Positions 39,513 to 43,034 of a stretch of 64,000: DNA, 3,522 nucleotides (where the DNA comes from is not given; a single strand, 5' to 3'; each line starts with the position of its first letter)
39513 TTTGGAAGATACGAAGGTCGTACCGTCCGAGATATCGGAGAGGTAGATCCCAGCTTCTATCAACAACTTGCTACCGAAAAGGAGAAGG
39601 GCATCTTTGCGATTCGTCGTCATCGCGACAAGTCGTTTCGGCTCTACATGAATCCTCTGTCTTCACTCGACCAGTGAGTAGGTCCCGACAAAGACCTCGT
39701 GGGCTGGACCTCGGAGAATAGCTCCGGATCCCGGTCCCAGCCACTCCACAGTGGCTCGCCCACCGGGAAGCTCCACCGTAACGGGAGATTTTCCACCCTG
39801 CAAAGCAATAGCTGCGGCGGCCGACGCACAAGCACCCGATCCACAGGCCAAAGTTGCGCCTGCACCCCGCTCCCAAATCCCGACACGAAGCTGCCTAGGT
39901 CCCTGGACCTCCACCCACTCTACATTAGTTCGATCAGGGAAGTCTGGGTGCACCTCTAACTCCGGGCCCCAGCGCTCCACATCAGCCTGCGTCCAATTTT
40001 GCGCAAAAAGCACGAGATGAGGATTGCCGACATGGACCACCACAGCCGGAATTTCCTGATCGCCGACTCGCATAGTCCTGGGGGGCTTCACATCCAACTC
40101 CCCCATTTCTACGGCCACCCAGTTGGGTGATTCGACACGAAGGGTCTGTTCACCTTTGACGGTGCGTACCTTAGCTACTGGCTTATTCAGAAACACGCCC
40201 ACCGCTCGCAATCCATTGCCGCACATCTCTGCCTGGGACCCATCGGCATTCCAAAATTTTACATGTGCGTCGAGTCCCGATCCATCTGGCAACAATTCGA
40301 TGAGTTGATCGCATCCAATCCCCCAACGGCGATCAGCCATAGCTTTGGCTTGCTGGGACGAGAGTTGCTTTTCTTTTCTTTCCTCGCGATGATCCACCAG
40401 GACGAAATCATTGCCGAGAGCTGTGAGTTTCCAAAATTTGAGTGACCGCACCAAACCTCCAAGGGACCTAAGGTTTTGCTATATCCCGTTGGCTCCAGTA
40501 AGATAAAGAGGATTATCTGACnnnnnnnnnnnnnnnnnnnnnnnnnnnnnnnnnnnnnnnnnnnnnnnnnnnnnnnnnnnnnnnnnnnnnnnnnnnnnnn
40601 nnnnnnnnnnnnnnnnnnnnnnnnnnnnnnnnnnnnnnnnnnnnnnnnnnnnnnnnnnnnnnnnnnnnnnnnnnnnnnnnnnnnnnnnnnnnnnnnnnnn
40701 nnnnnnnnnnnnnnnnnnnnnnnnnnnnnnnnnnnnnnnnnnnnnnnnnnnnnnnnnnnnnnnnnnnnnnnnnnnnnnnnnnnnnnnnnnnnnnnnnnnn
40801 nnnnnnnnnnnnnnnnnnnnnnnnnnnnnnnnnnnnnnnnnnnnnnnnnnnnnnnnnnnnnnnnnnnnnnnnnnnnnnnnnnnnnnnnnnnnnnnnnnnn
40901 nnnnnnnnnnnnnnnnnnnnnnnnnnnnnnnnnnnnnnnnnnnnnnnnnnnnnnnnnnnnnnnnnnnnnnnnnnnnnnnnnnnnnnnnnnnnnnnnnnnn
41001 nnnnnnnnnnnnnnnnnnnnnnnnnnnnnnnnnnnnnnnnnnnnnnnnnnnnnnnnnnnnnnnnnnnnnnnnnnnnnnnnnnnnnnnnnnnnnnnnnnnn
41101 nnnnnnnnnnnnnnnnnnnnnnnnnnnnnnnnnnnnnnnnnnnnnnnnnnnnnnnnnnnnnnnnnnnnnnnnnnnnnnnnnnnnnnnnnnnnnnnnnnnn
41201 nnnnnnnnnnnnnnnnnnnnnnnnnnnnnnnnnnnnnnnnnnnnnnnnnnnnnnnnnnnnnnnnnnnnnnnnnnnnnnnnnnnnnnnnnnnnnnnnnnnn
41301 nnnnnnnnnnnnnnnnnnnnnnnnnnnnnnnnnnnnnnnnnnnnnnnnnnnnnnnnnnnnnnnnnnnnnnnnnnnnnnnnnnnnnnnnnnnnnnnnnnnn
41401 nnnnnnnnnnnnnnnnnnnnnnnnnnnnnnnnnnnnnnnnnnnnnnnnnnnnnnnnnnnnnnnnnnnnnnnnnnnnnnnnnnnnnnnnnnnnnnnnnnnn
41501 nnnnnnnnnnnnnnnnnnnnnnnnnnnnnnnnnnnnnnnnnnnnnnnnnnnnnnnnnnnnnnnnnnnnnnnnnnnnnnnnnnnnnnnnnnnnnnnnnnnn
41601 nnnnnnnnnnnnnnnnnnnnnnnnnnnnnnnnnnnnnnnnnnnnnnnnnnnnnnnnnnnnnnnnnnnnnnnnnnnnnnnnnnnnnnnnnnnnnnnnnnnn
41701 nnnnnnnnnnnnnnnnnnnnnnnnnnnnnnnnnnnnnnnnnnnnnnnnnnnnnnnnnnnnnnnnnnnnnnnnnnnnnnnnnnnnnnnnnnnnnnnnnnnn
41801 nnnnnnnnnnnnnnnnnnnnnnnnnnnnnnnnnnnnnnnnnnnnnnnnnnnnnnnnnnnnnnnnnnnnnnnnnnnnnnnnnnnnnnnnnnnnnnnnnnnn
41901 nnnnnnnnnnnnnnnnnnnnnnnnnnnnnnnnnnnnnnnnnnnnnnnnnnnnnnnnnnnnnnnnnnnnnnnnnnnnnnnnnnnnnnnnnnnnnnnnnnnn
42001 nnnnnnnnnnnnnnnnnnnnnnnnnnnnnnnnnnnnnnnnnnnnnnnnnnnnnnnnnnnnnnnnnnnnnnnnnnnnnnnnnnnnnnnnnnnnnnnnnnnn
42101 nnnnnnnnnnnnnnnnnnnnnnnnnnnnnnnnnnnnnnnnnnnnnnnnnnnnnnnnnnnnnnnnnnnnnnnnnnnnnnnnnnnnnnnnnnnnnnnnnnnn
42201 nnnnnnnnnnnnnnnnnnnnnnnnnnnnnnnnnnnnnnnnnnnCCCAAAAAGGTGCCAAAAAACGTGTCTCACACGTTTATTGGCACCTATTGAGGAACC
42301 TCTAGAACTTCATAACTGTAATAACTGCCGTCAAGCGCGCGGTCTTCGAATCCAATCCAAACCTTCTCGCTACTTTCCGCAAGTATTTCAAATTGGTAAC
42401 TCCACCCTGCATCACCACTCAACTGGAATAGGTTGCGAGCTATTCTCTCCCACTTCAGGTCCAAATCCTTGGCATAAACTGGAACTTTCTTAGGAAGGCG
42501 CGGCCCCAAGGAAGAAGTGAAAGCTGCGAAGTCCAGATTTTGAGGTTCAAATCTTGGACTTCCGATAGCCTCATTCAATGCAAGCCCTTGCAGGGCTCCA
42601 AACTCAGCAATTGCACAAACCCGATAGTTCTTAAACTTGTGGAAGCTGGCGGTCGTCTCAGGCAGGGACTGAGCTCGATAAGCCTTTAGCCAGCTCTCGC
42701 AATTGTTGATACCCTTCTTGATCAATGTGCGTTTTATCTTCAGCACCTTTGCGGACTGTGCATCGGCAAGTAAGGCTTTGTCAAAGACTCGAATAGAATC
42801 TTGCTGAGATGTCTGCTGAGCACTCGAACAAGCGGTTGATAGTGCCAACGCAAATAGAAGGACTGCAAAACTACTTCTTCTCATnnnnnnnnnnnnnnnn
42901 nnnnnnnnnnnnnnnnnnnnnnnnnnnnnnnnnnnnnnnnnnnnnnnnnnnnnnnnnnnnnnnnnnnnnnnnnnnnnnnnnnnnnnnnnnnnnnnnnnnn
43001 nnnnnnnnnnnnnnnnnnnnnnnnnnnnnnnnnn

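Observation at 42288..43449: GH24 lysozyme-like gene translationally coupled to a lipoprotein gene, bracketed by repeat/hairpin elements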

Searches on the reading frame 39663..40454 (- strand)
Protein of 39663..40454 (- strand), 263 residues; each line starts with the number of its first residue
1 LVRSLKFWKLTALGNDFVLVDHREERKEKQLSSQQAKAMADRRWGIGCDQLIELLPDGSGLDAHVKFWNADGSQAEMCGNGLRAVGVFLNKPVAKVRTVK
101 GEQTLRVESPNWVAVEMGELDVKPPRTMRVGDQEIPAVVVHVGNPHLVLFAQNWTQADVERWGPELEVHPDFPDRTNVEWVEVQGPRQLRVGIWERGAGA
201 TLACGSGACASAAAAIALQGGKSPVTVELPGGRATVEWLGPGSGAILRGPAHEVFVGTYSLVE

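Call 22: list_cluster_members(proteins=[P0001, P0121, window:39663-40454:-, window:40522-42243:+])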
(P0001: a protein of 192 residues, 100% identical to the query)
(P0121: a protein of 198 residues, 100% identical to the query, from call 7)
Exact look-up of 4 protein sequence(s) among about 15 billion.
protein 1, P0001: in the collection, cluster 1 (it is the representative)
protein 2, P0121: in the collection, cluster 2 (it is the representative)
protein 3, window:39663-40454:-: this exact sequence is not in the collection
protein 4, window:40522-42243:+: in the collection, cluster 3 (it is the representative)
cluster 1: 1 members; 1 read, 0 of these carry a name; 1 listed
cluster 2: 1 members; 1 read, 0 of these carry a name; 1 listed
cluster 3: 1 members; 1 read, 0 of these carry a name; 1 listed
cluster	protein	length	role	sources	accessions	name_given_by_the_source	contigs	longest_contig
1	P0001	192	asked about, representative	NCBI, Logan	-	-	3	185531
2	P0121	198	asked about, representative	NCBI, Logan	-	-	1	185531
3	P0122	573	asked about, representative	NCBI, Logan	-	-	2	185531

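Call 25: search_protein_families(library=pfam, proteins=[window:39663-40454:-], max_evalue=0.001)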
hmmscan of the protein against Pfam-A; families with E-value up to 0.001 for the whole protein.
window:39663-40454:- (263 aa): 1 family
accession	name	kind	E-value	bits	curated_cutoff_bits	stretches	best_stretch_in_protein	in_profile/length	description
PF01678.24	DAP_epimerase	-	2.2e-45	154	34.7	2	139-251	2-118/121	Diaminopimelate epimerase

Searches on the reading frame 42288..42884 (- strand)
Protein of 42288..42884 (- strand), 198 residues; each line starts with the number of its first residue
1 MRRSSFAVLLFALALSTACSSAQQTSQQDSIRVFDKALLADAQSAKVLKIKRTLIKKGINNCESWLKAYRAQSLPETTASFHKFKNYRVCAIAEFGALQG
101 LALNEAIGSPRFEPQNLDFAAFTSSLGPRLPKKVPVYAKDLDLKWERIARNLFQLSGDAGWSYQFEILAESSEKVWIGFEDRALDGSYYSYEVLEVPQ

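Call 3: search_protein_families(library=pfam, proteins=[window:42288-42884:-], max_evalue=1)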
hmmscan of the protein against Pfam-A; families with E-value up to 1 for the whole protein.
window:42288-42884:- (198 aa): 0 families

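Call 4: search_protein_families(library=ncbifam, proteins=[window:42288-42884:-], max_evalue=1)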
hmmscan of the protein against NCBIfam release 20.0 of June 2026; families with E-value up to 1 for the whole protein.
window:42288-42884:- (198 aa): 0 families

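Call 7: find_homologous_proteins(query=window:42288-42884:-)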
Query window:42288-42884:- (198 aa): 1 proteins with E <= 0.001 among 455 candidates.
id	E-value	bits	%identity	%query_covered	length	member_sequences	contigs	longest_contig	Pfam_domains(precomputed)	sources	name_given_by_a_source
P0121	2.6e-125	433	100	100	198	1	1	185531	-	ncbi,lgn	-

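Call 32: search_protein_representatives(protein=window:42288-42884:-)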
Query: 198 residues. Proteins with E-value up to 0.001 (for the whole library): 2; up to 1e-10: 1; up to 1e-30: 1. The best 2 are listed.
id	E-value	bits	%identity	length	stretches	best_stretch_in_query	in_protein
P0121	8.2e-126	433.0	100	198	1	1-198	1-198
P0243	1.4e-04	37.8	26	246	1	21-194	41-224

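Call 35: find_encoding_contigs(protein=P0243, flank=8000, max_places=3)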
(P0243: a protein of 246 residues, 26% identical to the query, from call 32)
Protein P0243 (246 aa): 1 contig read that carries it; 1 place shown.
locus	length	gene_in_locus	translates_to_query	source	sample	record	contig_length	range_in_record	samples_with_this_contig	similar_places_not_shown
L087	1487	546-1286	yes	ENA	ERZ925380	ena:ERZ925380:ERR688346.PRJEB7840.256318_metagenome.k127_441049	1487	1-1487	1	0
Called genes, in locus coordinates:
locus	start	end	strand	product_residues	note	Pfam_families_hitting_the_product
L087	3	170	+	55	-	?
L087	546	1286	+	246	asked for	-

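Call 58: predict_structure(alignment_id=A3)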
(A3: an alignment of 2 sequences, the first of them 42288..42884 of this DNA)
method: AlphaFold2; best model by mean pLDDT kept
length: 198 residues; sequences in the alignment: 2
mean_pLDDT: 43.5   pTM: 0.38
mean pLDDT of the five models: 43.5, 42.2, 41.8, 41.1, 39.8
residues with pLDDT >= 90: 0; 70-90: 0; 50-70: 71; < 50: 127
segments of 3 or more residues with pLDDT < 50: 1-4, 9-60, 68-89, 98-109, 118-141, 184-189, 196-198
pLDDT, mean of each block of 10 residues (from residue 1): 47 43 27 23 29 33 49 31 40 49 42 52 45 36 52 59 59 58 48 50
secondary structure, 60 per line:
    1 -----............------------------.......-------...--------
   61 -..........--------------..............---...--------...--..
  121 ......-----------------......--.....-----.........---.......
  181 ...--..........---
elements in order: H6-17 H36-42 E50-52 H62-71 H86-99 H119-126 E144-149 E152-156 E162-170 E174-183 E186-195

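Call 59: search_solved_structures(query=A2, max_evalue=1)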
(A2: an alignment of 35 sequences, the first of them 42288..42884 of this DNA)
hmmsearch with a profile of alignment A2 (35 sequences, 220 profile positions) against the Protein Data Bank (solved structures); distinct sequences matched with E-value up to 1: 4.
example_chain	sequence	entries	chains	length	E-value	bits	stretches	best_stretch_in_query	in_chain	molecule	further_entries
4nq0_A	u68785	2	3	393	0.074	15.8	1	72-121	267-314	HAT1-interacting factor 1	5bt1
2z4t_A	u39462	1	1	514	0.2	14.4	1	1-72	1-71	Beta-galactoside alpha-2,6-sialyltransferase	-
3cwx_A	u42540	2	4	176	0.39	13.4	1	106-151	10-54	protein CagD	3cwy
7o3j_C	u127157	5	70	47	0.69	12.6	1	1-34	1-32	TrwH protein | TrwH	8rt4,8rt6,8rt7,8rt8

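Call 70: search_protein_families(library=phrogs, proteins=[window:42288-42884:-], max_evalue=0.01)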
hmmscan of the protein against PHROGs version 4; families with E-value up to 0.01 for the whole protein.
window:42288-42884:- (198 aa): 0 families

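Call 84: search_protein_families(library=padloc, proteins=[window:42288-42884:-], max_evalue=0.01)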
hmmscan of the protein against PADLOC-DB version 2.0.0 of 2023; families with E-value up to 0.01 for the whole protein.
window:42288-42884:- (198 aa): 0 families
